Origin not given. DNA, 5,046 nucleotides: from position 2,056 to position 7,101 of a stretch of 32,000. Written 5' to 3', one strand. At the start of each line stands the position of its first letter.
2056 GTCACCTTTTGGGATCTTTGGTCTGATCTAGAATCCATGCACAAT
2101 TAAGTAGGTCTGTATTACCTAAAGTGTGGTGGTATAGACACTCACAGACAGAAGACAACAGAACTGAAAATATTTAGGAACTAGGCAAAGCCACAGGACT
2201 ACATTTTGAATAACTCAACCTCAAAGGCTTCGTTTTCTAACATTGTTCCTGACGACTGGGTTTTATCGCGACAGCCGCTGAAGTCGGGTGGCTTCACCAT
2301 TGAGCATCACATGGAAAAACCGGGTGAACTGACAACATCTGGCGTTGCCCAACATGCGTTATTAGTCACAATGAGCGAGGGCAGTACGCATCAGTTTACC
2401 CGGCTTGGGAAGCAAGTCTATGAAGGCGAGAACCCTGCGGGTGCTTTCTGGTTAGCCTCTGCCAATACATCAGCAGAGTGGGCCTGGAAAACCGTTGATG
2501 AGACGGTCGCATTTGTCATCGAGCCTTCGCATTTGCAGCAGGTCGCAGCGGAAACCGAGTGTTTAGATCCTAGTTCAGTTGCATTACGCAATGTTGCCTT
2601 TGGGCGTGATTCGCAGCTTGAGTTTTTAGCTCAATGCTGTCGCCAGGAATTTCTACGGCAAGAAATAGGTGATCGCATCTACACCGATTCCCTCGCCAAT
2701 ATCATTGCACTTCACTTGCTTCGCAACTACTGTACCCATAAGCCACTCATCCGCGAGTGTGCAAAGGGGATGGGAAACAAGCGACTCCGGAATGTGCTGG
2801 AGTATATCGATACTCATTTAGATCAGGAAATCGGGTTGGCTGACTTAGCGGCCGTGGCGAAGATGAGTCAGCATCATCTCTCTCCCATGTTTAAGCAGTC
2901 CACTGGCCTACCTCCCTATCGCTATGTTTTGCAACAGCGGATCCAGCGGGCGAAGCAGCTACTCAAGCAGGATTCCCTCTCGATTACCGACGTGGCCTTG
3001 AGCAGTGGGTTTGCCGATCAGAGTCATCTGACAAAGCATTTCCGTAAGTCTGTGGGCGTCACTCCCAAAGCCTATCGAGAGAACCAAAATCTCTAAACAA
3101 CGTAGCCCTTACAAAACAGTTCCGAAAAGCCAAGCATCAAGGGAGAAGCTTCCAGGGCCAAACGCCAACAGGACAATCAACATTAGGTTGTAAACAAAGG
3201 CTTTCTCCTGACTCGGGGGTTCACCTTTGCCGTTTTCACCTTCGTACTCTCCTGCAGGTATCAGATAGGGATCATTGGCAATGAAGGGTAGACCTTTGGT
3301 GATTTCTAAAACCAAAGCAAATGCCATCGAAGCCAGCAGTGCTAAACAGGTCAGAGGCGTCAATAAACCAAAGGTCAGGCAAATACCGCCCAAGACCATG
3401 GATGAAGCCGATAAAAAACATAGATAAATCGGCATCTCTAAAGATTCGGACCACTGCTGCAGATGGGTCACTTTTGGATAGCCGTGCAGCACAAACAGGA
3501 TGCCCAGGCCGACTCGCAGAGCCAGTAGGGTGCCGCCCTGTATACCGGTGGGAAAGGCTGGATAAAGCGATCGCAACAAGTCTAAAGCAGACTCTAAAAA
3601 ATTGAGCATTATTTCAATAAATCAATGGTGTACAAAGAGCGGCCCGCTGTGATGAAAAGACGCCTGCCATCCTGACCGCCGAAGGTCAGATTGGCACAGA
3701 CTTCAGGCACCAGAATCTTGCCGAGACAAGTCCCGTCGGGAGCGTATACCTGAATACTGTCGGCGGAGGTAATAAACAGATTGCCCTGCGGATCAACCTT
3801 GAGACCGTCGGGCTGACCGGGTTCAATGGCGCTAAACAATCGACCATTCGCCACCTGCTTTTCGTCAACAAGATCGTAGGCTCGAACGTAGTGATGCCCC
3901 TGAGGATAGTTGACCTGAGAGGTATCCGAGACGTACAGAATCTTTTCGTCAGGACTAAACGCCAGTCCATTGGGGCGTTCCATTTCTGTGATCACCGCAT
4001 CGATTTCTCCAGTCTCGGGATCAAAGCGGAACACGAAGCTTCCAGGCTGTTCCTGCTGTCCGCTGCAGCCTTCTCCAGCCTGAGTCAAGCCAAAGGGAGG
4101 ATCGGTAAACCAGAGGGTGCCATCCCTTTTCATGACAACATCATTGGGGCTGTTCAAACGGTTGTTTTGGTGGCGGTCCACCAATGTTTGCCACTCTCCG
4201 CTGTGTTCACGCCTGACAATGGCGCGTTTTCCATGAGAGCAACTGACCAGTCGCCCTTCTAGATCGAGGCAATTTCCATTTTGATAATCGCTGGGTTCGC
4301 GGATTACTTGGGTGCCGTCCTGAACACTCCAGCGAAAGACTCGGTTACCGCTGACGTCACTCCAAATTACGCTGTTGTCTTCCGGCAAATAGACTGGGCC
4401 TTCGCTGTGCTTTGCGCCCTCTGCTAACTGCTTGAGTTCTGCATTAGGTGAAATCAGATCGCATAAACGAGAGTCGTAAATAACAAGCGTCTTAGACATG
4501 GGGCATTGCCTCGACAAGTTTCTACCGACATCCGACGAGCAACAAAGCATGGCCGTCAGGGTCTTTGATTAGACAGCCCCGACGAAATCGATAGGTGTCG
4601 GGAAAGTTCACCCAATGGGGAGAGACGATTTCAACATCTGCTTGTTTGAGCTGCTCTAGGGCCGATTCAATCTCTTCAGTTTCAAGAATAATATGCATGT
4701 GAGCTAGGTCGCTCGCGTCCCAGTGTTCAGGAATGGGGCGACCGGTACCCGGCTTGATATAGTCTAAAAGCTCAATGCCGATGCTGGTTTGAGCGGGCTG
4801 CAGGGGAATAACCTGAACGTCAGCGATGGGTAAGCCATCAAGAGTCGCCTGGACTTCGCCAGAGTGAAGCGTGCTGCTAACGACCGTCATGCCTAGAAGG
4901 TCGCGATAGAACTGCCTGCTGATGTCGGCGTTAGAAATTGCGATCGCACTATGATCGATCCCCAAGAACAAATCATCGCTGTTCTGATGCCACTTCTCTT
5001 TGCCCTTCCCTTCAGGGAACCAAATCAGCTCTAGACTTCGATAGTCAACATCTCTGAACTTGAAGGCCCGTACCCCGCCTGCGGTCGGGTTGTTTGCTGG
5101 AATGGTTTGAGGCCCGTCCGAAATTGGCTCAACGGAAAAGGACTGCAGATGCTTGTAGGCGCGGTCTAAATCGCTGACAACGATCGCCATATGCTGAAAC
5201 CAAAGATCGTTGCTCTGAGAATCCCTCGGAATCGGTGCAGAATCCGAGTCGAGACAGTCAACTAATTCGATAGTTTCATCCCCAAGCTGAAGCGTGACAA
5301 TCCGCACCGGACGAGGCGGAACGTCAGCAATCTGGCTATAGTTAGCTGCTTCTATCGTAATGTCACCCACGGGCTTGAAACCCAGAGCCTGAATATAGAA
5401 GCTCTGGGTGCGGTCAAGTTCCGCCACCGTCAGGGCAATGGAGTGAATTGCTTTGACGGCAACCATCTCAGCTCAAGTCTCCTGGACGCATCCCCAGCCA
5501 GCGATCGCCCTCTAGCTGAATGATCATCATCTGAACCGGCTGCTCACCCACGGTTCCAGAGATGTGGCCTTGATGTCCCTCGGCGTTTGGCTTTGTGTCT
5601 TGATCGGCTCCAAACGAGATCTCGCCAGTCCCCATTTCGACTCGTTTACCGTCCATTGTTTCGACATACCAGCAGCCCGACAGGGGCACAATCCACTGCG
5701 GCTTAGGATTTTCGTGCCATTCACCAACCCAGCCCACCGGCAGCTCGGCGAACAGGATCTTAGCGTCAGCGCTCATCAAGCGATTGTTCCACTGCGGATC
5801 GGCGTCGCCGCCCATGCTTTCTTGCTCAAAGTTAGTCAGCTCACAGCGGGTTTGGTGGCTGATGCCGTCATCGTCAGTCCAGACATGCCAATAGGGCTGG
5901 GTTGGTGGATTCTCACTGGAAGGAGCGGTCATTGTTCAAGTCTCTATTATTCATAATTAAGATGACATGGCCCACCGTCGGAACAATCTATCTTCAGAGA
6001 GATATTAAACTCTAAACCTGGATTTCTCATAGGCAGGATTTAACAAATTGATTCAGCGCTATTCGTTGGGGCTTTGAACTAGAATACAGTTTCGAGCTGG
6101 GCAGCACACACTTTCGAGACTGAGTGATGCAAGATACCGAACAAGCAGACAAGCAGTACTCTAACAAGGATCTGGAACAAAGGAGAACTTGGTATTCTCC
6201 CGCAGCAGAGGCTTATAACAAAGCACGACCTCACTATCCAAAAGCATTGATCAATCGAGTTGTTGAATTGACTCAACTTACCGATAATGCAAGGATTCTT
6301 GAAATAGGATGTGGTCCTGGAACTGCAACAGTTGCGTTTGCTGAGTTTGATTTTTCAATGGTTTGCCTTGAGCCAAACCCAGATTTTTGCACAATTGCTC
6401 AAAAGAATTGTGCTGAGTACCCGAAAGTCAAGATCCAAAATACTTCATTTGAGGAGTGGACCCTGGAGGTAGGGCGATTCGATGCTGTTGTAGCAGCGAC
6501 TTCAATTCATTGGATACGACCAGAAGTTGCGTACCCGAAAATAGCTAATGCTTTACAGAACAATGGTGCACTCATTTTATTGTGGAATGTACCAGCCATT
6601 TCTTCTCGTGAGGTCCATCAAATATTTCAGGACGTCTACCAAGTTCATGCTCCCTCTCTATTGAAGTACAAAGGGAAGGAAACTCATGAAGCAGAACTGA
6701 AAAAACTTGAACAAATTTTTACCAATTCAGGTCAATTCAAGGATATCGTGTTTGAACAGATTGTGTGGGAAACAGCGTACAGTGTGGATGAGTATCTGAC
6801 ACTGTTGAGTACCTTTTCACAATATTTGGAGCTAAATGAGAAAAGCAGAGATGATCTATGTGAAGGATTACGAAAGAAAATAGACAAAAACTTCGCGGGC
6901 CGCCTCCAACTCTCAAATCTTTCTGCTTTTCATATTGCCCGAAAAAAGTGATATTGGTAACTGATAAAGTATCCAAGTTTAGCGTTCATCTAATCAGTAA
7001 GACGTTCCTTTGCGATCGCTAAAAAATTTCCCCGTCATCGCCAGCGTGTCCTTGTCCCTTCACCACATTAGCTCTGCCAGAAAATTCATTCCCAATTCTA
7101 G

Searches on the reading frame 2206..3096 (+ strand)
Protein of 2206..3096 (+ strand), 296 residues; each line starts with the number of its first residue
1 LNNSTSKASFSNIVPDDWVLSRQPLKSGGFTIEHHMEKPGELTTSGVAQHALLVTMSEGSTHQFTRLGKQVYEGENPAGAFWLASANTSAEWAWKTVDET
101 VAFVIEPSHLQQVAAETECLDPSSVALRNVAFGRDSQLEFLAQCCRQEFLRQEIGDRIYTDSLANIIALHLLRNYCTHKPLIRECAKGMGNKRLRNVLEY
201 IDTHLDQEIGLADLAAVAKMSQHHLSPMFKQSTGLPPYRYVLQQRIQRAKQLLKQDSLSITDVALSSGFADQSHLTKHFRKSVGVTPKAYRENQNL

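Call 91: search_protein_families(library=pfam, proteins=[window:2206-3096:+], max_evalue=0.00001)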
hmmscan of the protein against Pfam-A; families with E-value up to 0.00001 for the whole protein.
window:2206-3096:+ (296 aa): 2 families
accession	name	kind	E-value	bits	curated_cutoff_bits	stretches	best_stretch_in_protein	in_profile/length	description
PF12833.13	HTH_18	-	6.7e-25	87.6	33.6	1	214-292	1-79/80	Helix-turn-helix domain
PF00165.29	HTH_AraC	-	6.5e-16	58.5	26.6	1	253-291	1-41/42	Bacterial regulatory helix-turn-helix proteins, AraC family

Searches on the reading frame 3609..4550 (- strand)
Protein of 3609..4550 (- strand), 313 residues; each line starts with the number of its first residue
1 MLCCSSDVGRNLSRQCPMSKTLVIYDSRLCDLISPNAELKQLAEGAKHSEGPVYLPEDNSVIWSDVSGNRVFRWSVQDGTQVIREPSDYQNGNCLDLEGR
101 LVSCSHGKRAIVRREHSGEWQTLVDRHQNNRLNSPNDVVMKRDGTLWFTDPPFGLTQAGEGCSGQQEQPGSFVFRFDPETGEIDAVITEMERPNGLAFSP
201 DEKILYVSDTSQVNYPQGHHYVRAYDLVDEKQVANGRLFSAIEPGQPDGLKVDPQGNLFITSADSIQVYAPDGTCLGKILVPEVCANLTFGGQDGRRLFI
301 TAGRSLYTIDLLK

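Call 91: search_protein_families(library=pfam, proteins=[window:3609-4550:-], max_evalue=0.00001)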
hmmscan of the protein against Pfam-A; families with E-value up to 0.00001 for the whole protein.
window:3609-4550:- (313 aa): 1 family
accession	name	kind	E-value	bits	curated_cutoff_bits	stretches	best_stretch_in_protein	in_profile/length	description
PF08450.18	SGL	-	1.6e-49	169.2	26.3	1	49-302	2-244/246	SMP-30/Gluconolactonase/LRE-like region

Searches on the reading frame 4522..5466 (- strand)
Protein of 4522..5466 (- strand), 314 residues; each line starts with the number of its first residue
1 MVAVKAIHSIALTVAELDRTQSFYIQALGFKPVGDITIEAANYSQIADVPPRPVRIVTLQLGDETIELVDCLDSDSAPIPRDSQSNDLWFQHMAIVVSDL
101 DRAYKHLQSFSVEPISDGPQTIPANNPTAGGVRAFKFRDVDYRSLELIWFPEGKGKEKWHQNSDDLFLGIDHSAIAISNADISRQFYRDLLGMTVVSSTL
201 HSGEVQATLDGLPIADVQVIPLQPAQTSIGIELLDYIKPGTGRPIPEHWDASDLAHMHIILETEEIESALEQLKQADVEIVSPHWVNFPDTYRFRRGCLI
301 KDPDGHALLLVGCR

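Call 91: search_protein_families(library=pfam, proteins=[window:4522-5466:-], max_evalue=0.00001)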
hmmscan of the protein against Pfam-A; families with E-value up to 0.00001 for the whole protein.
window:4522-5466:- (314 aa): 2 families
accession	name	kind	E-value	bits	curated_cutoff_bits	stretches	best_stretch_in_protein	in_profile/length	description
PF00903.31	Glyoxalase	-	4.6e-25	88.8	20.6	2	169-308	1-119/121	Glyoxalase/Bleomycin resistance protein/Dioxygenase superfamily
PF13669.12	Glyoxalase_4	-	1.3e-12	48.4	27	1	10-120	3-99/109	Glyoxalase/Bleomycin resistance protein/Dioxygenase superfamily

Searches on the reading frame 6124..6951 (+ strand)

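Call 91: search_protein_families(library=pfam, proteins=[window:6124-6951:+], max_evalue=0.00001)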
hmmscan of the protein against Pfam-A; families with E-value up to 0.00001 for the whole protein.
window:6124-6951:+ (275 aa): 6 families
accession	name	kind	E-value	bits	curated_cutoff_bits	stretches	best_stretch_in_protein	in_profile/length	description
PF13649.12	Methyltransf_25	-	2.5e-13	51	27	1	58-148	1-97/97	Methyltransferase domain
PF08241.18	Methyltransf_11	-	2.9e-12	47.5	21.2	1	59-152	1-95/95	Methyltransferase domain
PF08242.18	Methyltransf_12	-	2.6e-10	41.4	30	1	59-149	1-97/98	Methyltransferase domain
PF00398.26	RrnaAD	-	7e-09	35.6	24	1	41-114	17-90/263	Ribosomal RNA adenine dimethylase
PF13489.12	Methyltransf_23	-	3.6e-08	33.7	27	1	31-150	1-113/164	Methyltransferase domain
PF13847.12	Methyltransf_31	-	3.5e-06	27.2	27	1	53-152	2-109/145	Methyltransferase domain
